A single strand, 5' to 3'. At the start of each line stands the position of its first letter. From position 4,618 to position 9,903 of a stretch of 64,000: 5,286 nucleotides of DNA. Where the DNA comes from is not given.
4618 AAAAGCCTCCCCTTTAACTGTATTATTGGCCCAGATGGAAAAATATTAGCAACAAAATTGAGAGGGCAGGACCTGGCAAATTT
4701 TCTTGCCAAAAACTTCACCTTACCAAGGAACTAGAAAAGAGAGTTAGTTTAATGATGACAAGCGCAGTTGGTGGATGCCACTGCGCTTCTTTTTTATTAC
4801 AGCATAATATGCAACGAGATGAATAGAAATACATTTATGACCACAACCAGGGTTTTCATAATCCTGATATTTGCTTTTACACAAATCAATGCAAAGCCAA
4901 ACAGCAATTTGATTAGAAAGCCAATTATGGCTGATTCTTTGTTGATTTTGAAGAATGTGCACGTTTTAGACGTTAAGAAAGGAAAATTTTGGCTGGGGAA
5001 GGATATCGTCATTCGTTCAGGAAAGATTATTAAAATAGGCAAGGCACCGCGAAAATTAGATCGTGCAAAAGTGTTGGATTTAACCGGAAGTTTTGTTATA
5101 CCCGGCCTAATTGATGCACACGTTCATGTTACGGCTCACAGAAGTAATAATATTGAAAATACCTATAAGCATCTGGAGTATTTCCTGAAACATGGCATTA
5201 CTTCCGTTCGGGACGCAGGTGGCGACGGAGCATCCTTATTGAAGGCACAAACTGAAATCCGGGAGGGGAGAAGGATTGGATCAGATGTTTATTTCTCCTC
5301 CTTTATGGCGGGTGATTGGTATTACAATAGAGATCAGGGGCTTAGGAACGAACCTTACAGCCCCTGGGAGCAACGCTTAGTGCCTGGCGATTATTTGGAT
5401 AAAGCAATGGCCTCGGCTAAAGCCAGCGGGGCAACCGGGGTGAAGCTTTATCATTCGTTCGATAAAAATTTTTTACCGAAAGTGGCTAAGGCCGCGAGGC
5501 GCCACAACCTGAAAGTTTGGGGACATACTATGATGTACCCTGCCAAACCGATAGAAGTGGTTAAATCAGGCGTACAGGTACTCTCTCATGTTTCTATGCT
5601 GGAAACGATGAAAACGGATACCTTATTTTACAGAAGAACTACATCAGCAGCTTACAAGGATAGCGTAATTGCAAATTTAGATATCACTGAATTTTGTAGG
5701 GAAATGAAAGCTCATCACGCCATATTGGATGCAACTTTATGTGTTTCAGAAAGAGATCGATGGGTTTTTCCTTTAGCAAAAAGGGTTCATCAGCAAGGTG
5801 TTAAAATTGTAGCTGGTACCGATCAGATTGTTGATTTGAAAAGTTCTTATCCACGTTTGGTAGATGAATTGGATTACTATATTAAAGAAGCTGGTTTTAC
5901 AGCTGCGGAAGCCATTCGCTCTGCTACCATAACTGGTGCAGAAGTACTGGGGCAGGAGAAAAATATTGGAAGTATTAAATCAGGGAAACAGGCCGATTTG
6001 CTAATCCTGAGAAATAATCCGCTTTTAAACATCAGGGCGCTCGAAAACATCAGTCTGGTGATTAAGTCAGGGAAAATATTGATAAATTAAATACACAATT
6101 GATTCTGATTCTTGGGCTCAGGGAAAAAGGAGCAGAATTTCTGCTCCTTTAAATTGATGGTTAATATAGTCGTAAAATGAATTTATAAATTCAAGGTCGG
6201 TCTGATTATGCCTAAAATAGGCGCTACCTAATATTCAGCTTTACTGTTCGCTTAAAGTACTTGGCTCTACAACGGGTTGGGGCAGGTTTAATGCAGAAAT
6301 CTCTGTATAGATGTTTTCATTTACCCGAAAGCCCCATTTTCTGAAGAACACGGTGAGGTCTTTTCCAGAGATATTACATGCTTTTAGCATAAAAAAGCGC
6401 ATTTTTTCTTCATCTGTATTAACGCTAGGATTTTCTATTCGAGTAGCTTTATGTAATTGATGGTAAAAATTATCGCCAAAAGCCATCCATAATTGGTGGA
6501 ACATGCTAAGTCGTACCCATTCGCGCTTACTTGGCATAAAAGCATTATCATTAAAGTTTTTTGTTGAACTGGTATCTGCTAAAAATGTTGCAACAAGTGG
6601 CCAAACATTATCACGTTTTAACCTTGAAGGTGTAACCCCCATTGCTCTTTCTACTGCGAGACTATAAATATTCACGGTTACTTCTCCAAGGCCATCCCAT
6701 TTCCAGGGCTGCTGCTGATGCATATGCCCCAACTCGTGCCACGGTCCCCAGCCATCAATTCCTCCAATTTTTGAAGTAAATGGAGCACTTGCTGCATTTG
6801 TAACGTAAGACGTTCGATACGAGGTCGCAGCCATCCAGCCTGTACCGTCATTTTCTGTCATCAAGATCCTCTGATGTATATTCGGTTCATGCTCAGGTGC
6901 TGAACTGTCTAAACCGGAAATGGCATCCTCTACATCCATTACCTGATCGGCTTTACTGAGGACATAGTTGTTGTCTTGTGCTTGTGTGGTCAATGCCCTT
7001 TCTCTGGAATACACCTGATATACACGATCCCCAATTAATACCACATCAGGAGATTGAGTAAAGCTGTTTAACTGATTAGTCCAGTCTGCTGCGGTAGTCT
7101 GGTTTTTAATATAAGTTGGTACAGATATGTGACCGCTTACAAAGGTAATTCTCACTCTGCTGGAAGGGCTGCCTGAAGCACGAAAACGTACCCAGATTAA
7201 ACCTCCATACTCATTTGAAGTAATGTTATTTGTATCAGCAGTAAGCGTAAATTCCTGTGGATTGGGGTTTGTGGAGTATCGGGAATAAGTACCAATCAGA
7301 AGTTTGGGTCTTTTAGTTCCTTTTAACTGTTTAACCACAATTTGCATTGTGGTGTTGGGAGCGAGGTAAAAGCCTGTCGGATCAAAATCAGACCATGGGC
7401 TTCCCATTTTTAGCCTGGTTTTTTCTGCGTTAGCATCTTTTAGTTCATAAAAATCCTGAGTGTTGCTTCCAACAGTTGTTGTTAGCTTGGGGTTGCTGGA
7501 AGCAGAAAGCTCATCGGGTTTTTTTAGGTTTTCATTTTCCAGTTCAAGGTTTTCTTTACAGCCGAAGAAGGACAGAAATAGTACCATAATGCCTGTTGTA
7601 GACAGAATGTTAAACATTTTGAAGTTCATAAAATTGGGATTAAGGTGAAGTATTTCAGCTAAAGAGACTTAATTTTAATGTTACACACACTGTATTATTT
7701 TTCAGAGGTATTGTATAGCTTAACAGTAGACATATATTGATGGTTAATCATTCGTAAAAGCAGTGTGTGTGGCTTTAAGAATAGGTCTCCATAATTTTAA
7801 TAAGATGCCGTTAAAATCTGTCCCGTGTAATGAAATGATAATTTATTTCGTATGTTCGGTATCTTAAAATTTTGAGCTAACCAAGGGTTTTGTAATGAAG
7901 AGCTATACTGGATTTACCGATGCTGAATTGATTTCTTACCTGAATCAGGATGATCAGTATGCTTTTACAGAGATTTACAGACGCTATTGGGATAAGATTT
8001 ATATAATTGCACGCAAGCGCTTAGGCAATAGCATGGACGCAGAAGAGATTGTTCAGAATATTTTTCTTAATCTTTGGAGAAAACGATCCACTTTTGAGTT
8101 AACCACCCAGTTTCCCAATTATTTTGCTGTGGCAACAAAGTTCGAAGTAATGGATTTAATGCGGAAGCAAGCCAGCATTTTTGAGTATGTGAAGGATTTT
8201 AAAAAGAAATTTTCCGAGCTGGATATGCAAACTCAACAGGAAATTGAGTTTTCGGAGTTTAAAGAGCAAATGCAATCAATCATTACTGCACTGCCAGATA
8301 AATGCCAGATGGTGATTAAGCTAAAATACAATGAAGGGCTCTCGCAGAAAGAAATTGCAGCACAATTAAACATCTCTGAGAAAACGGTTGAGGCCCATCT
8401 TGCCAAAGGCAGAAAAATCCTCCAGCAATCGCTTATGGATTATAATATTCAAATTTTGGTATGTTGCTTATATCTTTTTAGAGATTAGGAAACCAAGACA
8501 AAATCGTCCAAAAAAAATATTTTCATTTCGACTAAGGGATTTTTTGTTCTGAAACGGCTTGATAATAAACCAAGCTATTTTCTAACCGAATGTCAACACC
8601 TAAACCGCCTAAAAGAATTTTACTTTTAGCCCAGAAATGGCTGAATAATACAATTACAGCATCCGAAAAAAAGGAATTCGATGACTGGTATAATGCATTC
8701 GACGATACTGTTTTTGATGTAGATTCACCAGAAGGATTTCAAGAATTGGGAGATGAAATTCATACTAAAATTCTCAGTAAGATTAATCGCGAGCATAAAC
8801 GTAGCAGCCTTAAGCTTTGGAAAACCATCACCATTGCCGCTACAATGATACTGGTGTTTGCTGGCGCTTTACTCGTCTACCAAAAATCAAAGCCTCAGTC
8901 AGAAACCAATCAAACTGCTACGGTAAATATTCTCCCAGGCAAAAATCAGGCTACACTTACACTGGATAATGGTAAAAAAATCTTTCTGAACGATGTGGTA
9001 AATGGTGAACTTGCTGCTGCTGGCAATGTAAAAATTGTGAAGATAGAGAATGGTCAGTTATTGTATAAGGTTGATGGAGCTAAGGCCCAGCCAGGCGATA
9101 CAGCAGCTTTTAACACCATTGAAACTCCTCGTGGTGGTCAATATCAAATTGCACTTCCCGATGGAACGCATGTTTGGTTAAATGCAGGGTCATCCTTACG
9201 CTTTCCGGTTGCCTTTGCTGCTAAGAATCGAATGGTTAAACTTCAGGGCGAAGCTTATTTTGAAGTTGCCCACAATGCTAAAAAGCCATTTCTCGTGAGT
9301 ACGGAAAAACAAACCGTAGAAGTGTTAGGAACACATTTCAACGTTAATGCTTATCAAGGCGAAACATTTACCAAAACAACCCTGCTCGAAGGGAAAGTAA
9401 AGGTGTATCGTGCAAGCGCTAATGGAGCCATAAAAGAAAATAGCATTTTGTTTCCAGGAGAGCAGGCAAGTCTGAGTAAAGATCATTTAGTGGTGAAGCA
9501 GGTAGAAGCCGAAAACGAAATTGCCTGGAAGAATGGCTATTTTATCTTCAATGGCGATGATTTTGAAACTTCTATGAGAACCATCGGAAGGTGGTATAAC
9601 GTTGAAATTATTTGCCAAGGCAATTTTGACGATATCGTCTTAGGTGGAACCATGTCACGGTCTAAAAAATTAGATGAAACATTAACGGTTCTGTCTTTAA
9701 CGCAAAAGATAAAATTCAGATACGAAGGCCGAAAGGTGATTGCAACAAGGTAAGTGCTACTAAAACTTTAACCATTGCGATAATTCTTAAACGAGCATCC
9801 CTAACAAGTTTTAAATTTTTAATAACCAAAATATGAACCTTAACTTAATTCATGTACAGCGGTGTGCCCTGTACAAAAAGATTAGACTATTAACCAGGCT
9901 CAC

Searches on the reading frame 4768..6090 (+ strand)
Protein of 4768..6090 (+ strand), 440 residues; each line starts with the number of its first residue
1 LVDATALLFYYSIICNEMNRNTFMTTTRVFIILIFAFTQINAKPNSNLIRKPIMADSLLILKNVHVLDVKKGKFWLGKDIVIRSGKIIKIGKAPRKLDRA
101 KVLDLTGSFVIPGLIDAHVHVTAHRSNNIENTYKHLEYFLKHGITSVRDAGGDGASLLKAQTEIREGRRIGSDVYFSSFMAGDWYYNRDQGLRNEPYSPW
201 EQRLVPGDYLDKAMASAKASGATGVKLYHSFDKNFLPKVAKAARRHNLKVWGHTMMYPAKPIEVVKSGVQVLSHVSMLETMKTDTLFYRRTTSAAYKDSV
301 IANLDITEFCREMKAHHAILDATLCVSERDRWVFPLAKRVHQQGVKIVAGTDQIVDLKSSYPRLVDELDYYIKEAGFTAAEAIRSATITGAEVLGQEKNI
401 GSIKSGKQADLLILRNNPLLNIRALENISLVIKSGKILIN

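Call 6: search_protein_families(library=pfam, proteins=[window:4768-6090:+])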
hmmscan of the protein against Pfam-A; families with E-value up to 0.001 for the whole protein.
window:4768-6090:+ (440 aa): 2 families
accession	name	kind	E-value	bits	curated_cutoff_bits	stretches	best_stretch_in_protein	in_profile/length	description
PF01979.26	Amidohydro_1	-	2.1e-27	96.8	25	1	109-437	1-344/345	Amidohydrolase family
PF07969.17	Amidohydro_3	-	2.9e-17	63.7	29.7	2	323-438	347-471/472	Amidohydrolase family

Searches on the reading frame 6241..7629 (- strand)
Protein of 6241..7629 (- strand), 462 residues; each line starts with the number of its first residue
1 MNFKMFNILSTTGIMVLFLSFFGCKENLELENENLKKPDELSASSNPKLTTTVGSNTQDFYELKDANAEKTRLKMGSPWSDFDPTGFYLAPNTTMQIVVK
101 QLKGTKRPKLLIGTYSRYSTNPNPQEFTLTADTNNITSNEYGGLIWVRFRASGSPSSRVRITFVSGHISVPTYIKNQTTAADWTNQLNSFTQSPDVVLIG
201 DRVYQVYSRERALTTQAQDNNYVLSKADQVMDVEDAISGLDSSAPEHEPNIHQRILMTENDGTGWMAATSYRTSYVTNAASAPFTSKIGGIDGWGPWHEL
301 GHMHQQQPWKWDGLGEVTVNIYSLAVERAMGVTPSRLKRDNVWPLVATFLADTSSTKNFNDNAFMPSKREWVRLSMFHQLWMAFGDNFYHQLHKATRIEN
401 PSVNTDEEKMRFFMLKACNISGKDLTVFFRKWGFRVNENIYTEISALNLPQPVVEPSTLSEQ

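Call 6: search_protein_families(library=pfam, proteins=[window:6241-7629:-])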
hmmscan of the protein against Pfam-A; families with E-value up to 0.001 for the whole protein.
window:6241-7629:- (462 aa): 2 families
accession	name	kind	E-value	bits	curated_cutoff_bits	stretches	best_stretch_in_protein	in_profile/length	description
PF13402.12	Peptidase_M60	-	9.2e-46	157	25.8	1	166-433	1-275/275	Peptidase M60, enhancin and enhancin-like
PF17291.7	M60-like_N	-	1.1e-09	38.7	23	1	66-151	3-94/106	N-terminal domain of M60-like peptidases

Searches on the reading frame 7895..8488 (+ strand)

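Call 6: search_protein_families(library=pfam, proteins=[window:7895-8488:+])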
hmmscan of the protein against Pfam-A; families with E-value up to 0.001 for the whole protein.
window:7895-8488:+ (197 aa): 10 families
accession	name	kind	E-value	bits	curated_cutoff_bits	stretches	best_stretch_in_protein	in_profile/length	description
PF08281.18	Sigma70_r4_2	-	6.6e-15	54.9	25.7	1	124-175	2-53/54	Sigma-70, region 4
PF04542.20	Sigma70_r2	-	5.2e-10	39.4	24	1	27-93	1-69/71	Sigma-70 region 2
PF07638.17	Sigma70_ECF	-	1.7e-09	38.3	21.1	1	111-180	115-183/185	ECF sigma factor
PF04545.22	Sigma70_r4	-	2.9e-09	36.7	24.1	1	132-176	4-48/50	Sigma-70, region 4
PF00196.25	GerE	-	8.5e-08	32.2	23.5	1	147-170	16-39/57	Bacterial regulatory proteins, luxR family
PF13412.12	HTH_24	-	6.8e-05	22.8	21.9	1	144-170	13-39/48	Winged helix-turn-helix DNA-binding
PF14493.12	HTH_40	-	0.00013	22.6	27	1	145-172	9-36/89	Helix-turn-helix domain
PF13384.12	HTH_23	-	0.00027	21.1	24.6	1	140-166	10-35/50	Homeodomain-like domain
PF04297.20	UPF0122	-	0.00038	21.1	22.7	1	133-178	18-63/101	Putative helix-turn-helix protein, YlxM / p13 like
PF04218.19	CENP-B_N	-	0.00063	19.8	21.2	0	144-179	18-53/53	CENP-B N-terminal DNA-binding domain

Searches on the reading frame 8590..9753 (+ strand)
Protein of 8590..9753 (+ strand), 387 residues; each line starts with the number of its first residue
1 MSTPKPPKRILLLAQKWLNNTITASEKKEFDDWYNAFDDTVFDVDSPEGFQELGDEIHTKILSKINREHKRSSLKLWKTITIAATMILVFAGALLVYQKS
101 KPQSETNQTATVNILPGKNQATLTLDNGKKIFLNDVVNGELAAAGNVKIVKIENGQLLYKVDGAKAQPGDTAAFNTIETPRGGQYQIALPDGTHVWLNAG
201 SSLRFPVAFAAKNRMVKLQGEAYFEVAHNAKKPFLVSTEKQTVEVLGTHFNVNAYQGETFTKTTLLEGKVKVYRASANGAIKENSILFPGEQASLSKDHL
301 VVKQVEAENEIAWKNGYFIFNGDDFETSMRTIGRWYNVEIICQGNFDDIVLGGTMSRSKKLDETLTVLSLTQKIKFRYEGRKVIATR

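Call 6: search_protein_families(library=pfam, proteins=[window:8590-9753:+])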
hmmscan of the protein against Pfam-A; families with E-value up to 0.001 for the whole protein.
window:8590-9753:+ (387 aa): 2 families
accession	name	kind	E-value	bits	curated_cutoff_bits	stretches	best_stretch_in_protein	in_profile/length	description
PF04773.18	FecR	-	2.4e-21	76.4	24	1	176-271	2-97/97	FecR protein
PF16344.10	FecR_C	-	9.1e-18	64.5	24.4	1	317-384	1-69/70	FecR, C-terminal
